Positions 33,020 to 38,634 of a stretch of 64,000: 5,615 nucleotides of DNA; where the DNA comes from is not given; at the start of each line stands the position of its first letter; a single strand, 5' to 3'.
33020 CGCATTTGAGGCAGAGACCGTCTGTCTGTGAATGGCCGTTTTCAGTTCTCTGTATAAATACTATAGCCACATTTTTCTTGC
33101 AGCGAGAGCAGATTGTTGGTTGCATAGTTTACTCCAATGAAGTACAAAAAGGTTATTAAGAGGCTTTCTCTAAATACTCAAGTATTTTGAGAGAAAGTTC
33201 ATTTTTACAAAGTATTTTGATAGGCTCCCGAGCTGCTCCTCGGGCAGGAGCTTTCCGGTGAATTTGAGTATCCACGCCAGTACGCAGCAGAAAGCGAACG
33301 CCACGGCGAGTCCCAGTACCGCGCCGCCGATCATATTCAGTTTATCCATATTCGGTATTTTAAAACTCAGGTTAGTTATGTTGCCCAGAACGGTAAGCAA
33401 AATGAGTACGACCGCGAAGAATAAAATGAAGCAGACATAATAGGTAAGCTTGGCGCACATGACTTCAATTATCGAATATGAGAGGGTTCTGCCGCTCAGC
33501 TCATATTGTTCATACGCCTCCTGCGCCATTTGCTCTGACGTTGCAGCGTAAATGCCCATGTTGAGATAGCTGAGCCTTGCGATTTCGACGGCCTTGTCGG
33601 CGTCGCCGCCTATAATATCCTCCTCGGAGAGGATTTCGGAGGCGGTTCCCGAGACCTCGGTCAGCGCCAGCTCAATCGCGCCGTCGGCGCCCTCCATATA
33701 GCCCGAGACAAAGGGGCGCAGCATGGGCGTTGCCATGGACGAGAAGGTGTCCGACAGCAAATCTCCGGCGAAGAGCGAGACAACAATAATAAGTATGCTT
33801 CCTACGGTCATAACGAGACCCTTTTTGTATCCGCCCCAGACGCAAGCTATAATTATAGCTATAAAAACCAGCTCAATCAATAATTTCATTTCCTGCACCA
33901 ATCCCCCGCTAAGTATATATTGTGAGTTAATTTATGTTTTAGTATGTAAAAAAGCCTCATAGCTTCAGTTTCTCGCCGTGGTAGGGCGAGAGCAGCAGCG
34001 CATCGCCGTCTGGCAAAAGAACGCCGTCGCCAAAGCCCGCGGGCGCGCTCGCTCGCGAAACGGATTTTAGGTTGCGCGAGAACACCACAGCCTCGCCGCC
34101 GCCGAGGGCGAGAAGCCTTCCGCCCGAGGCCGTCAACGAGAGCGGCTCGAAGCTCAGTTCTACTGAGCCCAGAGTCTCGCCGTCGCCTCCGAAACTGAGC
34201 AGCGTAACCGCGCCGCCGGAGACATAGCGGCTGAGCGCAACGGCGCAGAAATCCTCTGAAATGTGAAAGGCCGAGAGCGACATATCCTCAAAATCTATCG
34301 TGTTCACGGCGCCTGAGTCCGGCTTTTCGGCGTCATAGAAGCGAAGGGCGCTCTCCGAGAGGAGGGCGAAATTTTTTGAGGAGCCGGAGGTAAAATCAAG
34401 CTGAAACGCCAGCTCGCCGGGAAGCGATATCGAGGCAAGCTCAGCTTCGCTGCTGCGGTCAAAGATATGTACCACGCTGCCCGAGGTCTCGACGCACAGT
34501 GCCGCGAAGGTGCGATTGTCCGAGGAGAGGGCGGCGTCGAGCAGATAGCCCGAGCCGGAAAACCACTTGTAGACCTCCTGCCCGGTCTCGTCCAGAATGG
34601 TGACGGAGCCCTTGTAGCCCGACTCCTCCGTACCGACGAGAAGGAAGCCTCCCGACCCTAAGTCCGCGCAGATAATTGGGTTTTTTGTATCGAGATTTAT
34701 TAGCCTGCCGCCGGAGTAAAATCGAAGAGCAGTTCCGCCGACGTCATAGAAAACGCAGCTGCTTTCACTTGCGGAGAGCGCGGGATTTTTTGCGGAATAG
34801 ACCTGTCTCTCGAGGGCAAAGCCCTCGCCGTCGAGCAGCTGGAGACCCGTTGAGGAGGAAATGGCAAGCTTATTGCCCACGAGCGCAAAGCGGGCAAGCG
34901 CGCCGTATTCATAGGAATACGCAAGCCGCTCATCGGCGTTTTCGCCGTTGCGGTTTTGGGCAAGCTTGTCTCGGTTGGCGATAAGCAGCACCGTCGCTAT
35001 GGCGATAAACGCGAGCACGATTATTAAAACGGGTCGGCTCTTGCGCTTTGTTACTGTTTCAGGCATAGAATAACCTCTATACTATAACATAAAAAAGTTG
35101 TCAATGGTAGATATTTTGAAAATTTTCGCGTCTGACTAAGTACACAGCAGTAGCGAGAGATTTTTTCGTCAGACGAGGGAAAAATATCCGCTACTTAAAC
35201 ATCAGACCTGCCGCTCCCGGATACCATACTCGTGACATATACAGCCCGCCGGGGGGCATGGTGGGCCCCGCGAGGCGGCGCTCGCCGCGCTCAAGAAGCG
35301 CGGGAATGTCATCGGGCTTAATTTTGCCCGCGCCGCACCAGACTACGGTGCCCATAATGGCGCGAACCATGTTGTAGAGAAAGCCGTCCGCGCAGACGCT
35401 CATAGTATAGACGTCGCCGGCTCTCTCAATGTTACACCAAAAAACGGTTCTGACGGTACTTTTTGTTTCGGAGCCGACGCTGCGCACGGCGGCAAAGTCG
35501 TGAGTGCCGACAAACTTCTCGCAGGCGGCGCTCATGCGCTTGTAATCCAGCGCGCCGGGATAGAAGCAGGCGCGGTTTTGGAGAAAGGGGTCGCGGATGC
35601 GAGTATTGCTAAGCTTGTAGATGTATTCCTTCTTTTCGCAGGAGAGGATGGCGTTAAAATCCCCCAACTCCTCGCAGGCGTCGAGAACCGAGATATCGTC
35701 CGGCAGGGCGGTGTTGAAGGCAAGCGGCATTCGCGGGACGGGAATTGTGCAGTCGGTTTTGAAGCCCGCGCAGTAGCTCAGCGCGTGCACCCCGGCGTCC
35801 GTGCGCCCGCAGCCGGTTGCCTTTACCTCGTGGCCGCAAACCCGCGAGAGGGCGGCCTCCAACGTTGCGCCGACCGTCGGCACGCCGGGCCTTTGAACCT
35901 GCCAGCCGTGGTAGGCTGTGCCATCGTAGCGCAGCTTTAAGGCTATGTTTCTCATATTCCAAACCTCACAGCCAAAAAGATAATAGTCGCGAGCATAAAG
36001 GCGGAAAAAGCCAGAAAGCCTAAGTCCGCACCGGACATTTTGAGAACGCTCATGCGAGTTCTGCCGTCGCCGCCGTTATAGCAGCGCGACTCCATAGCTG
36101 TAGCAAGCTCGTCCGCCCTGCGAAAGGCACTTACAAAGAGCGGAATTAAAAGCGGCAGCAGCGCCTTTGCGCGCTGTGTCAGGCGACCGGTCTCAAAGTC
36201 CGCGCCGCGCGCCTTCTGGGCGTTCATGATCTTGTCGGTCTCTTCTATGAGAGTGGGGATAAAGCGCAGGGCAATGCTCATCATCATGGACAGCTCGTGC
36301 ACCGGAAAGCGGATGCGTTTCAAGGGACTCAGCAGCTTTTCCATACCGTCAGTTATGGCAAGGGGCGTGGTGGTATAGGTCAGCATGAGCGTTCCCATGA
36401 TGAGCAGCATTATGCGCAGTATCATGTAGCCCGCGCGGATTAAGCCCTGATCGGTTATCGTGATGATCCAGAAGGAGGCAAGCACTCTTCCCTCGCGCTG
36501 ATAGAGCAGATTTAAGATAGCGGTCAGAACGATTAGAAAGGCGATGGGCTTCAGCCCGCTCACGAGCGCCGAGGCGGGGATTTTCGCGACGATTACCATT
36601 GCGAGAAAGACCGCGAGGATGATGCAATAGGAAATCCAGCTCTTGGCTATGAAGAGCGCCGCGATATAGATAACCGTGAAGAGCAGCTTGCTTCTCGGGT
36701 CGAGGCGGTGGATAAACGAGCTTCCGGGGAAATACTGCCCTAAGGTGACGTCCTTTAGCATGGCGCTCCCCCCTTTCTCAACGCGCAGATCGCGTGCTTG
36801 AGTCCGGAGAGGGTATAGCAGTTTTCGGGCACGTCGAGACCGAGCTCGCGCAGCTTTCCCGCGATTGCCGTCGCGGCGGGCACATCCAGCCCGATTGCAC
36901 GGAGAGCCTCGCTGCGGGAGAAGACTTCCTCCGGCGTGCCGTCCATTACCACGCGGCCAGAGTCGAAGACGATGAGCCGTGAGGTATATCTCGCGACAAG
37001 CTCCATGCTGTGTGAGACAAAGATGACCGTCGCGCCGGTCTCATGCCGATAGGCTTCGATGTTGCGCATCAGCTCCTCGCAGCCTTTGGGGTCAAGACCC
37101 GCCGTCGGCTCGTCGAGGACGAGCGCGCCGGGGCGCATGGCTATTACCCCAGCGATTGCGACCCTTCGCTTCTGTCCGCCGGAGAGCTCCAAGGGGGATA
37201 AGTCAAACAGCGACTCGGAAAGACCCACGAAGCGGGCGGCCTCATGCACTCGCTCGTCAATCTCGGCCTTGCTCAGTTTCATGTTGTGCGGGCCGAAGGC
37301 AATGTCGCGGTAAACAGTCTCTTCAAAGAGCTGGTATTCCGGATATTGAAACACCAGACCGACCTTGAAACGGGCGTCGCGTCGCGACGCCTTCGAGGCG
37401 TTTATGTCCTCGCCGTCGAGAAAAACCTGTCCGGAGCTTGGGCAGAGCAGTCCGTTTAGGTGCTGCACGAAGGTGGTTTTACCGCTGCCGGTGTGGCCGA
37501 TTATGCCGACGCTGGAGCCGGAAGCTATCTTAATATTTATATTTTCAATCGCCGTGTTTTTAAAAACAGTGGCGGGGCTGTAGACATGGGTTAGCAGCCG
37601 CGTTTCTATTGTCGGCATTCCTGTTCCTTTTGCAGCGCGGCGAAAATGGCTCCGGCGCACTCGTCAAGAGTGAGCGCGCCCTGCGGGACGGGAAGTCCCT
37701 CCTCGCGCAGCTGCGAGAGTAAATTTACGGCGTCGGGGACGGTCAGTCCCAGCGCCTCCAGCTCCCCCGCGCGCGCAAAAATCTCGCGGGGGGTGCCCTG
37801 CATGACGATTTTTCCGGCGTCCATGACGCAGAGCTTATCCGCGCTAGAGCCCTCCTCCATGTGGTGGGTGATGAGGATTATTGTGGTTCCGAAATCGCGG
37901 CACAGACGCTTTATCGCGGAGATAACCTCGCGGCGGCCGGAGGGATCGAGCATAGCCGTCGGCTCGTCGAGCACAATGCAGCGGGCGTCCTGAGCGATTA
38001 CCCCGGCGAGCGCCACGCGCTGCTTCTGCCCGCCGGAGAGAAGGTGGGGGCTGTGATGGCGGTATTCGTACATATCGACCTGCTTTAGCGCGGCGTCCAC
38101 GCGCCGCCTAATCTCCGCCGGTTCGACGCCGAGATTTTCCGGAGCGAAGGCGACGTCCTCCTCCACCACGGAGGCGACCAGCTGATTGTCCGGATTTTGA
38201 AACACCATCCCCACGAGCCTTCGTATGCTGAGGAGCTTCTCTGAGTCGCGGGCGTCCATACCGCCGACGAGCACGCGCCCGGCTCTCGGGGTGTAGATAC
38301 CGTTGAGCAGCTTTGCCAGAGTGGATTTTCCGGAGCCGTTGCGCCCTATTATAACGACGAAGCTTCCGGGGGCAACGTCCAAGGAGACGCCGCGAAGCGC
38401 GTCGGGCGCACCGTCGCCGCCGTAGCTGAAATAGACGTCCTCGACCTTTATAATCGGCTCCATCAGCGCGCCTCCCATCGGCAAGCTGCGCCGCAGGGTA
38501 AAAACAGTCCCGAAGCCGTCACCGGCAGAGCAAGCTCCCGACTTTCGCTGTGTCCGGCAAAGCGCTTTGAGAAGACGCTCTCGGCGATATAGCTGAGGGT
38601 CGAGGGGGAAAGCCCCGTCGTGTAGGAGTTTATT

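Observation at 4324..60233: Recurrent composite intergenic element: about five tandem heptamers (AGATAAT type) fused to a GTCGCG-loop-CGCGAC hairpin, 13 copies in 64 kb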

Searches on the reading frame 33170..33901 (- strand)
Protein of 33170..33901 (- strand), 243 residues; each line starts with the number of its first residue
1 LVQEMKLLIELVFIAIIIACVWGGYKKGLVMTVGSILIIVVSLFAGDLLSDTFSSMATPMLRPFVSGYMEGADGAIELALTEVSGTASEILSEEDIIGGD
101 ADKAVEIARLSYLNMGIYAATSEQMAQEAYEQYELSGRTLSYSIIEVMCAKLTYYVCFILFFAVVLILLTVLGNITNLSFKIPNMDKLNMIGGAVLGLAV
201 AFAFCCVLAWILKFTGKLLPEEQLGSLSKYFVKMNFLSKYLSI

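Call 60: search_protein_families(library=pfam, max_evalue=0.00001, proteins=[window:33170-33901:-])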
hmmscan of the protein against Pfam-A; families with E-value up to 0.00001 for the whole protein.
window:33170-33901:- (243 aa): 1 family
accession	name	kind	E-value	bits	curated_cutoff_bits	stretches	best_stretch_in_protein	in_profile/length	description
PF02674.22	Colicin_V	-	1.1e-13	51.8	29.3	1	150-216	56-122/144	Colicin V production protein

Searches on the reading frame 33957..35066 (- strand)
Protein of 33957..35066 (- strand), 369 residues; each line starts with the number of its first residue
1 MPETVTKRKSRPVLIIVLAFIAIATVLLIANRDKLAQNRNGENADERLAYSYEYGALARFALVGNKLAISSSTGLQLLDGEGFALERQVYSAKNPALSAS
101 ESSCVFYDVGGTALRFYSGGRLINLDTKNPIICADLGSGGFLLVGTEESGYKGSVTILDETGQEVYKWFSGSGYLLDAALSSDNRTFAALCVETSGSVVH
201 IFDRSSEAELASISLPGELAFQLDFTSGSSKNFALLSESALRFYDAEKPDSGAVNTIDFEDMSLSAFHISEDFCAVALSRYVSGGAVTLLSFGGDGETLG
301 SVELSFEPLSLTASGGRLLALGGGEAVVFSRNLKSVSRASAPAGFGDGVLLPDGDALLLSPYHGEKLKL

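Call 60: search_protein_families(library=pfam, max_evalue=0.00001, proteins=[window:33957-35066:-])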
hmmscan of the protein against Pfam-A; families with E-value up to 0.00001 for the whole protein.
window:33957-35066:- (369 aa): 1 family
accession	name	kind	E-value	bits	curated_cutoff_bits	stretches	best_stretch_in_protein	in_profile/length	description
PF18975.6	DUF5711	-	6e-15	55.8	26.3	1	58-330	22-304/344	Family of unknown function (DUF5711)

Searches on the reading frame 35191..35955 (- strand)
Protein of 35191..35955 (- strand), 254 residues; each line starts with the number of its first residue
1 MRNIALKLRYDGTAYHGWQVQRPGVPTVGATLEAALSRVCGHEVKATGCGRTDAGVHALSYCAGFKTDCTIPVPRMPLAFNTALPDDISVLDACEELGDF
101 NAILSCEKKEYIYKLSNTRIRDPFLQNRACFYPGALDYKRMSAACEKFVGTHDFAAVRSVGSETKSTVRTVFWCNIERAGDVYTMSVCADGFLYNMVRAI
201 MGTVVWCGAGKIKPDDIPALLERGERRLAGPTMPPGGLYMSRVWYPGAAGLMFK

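Call 60: search_protein_families(library=pfam, max_evalue=0.00001, proteins=[window:35191-35955:-])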
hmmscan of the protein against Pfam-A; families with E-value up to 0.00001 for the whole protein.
window:35191-35955:- (254 aa): 1 family
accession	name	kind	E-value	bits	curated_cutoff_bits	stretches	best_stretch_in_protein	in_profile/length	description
PF01416.25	PseudoU_synth_1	-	1.3e-38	132.2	23.3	2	144-246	1-108/108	tRNA pseudouridine synthase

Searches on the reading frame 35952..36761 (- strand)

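Call 60: search_protein_families(library=pfam, max_evalue=0.00001, proteins=[window:35952-36761:-])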
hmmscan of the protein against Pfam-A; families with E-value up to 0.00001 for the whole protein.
window:35952-36761:- (269 aa): 1 family
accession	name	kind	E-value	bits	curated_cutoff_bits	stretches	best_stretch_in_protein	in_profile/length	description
PF02361.21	CbiQ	-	1.1e-52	179.3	25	1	14-235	2-214/216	Cobalt transport protein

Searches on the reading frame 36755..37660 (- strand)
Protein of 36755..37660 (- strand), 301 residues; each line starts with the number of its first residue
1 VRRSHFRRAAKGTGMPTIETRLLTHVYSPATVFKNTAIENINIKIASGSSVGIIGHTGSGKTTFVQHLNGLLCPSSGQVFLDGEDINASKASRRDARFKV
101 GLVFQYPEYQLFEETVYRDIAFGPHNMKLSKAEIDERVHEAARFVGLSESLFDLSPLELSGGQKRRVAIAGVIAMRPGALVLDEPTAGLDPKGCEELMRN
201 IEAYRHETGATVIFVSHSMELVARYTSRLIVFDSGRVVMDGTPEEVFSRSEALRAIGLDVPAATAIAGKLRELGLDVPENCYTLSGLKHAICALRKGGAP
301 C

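Call 60: search_protein_families(library=pfam, max_evalue=0.00001, proteins=[window:36755-37660:-])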
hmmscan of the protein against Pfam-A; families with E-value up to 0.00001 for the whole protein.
window:36755-37660:- (301 aa): 3 families
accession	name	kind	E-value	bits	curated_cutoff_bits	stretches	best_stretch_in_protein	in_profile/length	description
PF00005.33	ABC_tran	-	9.5e-28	97.9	25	1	39-187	2-137/137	ABC transporter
PF13304.12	AAA_21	-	9.8e-11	42.7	27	1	152-223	231-304/304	AAA domain, putative AbiEii toxin, Type IV TA system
PF02463.25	SMC_N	-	1.6e-08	34.7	40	1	32-225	9-205/220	RecF/RecN/SMC N terminal domain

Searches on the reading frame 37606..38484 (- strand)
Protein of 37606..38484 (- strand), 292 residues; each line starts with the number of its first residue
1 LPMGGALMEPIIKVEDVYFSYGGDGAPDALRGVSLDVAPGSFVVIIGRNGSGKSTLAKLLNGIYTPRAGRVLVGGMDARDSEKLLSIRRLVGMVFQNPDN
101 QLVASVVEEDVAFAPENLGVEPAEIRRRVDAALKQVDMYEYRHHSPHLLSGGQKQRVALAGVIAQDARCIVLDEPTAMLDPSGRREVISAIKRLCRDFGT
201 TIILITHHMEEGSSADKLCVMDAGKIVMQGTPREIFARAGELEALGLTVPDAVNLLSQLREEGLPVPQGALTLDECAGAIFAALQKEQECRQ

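Call 60: search_protein_families(library=pfam, max_evalue=0.00001, proteins=[window:37606-38484:-])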
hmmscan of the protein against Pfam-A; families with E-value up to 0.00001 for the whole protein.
window:37606-38484:- (292 aa): 5 families
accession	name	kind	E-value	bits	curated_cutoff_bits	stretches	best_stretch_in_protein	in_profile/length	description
PF00005.33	ABC_tran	-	4.8e-32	111.9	25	1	30-177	1-137/137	ABC transporter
PF13304.12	AAA_21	-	2.4e-09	38.1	27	0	132-209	221-300/304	AAA domain, putative AbiEii toxin, Type IV TA system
PF02463.25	SMC_N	-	3.9e-09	36.7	40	0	144-219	132-209/220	RecF/RecN/SMC N terminal domain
PF13401.12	AAA_22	-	1.1e-06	29.5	27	1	41-207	6-123/130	AAA domain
PF13175.12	AAA_15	-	8.5e-06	26.1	32.1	0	35-61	19-44/374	AAA ATPase domain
